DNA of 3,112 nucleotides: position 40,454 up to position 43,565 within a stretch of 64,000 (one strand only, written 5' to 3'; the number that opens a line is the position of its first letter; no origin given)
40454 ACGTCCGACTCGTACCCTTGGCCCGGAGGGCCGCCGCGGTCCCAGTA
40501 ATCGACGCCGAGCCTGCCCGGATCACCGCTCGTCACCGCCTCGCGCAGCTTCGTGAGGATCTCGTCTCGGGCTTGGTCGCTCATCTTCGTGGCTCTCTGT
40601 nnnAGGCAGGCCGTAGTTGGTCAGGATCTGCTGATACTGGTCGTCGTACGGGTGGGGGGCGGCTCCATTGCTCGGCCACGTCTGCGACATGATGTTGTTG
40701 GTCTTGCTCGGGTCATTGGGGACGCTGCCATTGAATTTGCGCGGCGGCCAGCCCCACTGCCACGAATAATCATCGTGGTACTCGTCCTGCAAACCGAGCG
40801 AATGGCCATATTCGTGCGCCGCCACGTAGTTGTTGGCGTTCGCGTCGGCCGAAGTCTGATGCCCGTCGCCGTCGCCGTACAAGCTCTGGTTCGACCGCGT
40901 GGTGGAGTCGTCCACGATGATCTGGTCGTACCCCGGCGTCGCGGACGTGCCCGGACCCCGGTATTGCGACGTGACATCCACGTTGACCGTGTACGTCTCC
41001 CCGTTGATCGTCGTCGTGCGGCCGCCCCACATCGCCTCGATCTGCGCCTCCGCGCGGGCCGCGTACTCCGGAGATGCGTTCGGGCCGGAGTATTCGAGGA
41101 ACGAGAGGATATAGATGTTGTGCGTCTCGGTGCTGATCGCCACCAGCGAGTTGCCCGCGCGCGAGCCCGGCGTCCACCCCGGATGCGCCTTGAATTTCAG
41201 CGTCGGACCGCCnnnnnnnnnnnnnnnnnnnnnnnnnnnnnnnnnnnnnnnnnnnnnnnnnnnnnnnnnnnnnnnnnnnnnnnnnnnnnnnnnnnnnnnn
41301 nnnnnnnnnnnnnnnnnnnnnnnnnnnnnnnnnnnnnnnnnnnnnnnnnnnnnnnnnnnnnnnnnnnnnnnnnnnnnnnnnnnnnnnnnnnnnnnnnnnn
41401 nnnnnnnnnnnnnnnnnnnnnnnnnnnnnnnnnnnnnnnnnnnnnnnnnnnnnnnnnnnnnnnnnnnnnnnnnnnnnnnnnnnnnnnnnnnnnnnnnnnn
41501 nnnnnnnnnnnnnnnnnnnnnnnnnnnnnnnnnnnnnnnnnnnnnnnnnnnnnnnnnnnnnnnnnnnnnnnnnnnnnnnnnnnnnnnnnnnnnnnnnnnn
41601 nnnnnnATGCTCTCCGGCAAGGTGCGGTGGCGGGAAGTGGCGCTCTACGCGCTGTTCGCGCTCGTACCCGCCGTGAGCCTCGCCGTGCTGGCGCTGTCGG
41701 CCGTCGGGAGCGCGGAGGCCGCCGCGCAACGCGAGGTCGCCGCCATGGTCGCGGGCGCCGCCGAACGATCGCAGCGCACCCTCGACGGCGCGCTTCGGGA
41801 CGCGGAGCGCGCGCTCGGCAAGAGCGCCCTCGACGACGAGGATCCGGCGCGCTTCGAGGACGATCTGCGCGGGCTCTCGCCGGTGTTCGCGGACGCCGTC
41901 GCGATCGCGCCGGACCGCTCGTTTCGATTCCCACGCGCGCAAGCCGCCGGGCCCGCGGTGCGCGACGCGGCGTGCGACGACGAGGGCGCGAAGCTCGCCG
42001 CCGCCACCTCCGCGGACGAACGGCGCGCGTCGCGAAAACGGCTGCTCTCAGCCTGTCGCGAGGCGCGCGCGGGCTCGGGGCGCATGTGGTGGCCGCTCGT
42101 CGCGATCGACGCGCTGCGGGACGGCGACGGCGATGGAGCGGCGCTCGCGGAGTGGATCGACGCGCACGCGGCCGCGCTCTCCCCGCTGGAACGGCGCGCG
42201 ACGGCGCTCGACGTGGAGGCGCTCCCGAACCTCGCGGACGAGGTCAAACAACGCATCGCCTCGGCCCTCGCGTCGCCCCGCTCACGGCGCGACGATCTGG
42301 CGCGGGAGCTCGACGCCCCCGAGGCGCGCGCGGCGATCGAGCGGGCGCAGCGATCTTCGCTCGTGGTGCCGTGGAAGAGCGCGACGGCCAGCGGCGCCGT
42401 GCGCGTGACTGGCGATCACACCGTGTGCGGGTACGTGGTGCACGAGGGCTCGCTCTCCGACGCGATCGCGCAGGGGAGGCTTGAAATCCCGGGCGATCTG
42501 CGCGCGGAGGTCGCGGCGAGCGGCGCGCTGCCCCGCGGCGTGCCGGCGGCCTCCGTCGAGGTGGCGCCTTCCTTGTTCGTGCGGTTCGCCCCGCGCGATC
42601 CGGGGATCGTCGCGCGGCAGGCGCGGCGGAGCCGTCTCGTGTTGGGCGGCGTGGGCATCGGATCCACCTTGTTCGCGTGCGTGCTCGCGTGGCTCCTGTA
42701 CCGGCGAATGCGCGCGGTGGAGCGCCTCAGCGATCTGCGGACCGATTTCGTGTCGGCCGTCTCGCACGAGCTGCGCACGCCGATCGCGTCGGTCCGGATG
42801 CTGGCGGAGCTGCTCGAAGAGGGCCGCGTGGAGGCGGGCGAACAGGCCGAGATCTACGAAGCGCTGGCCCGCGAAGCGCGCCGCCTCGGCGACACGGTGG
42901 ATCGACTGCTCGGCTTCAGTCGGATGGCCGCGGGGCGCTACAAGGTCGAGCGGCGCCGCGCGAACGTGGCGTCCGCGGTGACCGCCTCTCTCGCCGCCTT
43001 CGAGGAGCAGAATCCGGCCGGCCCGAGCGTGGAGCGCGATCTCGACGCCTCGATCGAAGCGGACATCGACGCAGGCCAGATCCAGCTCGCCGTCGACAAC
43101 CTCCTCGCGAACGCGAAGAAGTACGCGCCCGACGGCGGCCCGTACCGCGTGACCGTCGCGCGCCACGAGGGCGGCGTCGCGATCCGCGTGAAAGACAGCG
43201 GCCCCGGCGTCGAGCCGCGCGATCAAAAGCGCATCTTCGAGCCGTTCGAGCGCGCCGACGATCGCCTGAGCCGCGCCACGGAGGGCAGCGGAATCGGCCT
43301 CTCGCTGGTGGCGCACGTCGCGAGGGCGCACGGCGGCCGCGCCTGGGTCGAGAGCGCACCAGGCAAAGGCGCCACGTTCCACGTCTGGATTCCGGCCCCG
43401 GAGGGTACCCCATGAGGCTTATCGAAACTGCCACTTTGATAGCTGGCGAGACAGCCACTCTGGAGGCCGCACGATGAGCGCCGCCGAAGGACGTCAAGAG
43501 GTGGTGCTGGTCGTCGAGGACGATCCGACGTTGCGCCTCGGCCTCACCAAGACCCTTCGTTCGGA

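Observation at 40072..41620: Orphan PAAR-domain protein fused to a snapalysin-like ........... zinc metalloprotease, with adjacent candidate immunity gene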

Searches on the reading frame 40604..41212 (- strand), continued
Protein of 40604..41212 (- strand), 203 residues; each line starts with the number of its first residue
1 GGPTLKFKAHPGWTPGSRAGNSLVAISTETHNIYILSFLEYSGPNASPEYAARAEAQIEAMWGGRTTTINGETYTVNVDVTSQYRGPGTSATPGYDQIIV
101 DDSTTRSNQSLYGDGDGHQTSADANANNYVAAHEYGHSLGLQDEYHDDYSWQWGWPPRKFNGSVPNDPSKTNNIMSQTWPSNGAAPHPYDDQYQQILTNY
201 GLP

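Call 65: search_protein_families(library=pfam, proteins=[L002:4397-4828:+, L002:5914-6498:+, L091:1089-1700:+, L012:10573-11136:+, P0060, P0082, P0092, P0057, P0076, P0013], max_evalue=0.01)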
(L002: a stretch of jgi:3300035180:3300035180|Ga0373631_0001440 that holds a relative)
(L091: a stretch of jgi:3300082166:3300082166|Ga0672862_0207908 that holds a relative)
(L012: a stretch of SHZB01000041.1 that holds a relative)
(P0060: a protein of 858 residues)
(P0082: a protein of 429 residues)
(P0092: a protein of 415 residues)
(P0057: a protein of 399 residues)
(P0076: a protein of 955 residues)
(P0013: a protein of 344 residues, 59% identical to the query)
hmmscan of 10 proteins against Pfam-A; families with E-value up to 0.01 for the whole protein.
L002:4397-4828:+ (143 aa): 1 family
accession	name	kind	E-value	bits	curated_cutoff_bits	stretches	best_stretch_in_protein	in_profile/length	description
PF08786.17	DcrB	-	5.3e-07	30.2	27.2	1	11-137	3-126/127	DcrB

L002:5914-6498:+ (194 aa): 0 families

L091:1089-1700:+ (203 aa): 0 families

L012:10573-11136:+ (187 aa): 0 families

P0060 (858 aa): 5 families
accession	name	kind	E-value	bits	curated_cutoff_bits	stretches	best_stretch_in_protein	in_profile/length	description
PF05954.17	Phage_GPD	-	9.3e-99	330.9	30.1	1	25-325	1-304/305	Phage tail baseplate hub (GPD)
PF22178.3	Gp5_trimer_C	-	1.1e-18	67.8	30.9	1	467-582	2-109/112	Bacteriophage T4 gp5 C-terminal trimerisation domain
PF04717.18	Phage_base_V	-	1.1e-13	51.8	23.8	1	380-449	10-75/75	Type VI secretion system/phage-baseplate injector OB domain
PF10106.14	DUF2345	-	0.00021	21.6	30.7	1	529-607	40-137/151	Uncharacterized protein conserved in bacteria (DUF2345)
PF20093.5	DUF6484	-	0.00047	21.2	27.6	1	425-446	38-59/61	Domain of unknown function (DUF6484)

P0082 (429 aa): 1 family
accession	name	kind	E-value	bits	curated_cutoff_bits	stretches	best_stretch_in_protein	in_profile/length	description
PF13699.11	eCIS_core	-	6.8e-32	109.9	22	1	125-201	2-78/79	eCIS core domain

P0092 (415 aa): 2 families
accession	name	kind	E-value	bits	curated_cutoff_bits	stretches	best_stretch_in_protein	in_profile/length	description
PF05593.20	RHS_repeat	-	0.0024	18.7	22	0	6-22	16-34/38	RHS Repeat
PF03527.20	RHS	-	0.0062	16.8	27.9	0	104-126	1-23/38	RHS protein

P0057 (399 aa): 0 families

P0076 (955 aa): 1 family
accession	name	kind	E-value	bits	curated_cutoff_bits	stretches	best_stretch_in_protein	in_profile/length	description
PF18962.6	Por_Secre_tail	-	1.7e-05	25.5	27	1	877-944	2-66/75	Secretion system C-terminal sorting domain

P0013 (344 aa): 4 families
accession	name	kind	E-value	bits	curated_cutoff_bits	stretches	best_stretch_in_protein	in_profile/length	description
PF05488.18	PAAR_motif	-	9.7e-13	48.6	27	2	68-134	4-68/70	PAAR motif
PF05547.17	Peptidase_M6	-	2.3e-05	24.3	22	1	273-321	220-267/294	Immune inhibitor A peptidase M6, catalytic domain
PF02031.22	Peptidase_M7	-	0.0023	18.4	25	1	253-301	54-101/133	Streptomyces extracellular neutral proteinase (M7) family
PF09471.16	Peptidase_M64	-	0.0043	16.7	26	1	254-299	119-164/302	IgA Peptidase M64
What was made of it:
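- On Snapalysin, MEROPS M7 (PF02031): The family member P0013 scores 18.4 bits (call 65).
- On Immune inhibitor A, MEROPS M6 (PF05547 / TIGR03296): P0013 reaches 24.3 bits (call 65), so the family borders M6 without belonging to it.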

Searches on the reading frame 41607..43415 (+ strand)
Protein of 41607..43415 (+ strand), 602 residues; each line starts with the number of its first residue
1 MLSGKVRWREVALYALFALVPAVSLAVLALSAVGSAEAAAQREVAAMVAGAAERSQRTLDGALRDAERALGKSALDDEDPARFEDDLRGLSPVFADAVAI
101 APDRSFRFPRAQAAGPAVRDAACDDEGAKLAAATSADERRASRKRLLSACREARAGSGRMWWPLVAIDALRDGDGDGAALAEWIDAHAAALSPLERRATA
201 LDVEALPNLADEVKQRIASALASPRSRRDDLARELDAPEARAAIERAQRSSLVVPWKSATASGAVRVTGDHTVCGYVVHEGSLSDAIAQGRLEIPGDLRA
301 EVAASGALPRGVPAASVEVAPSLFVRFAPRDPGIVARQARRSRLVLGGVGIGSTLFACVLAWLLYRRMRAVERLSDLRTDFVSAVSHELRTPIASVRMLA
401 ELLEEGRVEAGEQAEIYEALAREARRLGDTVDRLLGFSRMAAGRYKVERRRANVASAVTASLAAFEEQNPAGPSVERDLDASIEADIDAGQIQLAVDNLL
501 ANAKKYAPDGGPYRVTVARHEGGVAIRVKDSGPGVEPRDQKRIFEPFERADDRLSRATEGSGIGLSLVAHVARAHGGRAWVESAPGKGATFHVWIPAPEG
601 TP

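Call 15: search_protein_families(library=pfam, proteins=[window:41607-43415:+], max_evalue=0.00001)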
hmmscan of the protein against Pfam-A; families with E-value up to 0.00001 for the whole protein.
window:41607-43415:+ (602 aa): 3 families
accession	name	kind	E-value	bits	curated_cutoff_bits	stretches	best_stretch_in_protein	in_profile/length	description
PF02518.31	HATPase_c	-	1.3e-27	96.9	26.4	1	488-598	2-110/111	Histidine kinase-, DNA gyrase B-, and HSP90-like ATPase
PF00512.31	HisKA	-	9.6e-16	58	26.9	1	378-443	2-66/66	His Kinase A (phospho-acceptor) domain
PF13581.12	HATPase_c_2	-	3e-07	30.9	27.4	1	488-572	28-109/127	Histidine kinase-like ATPase domain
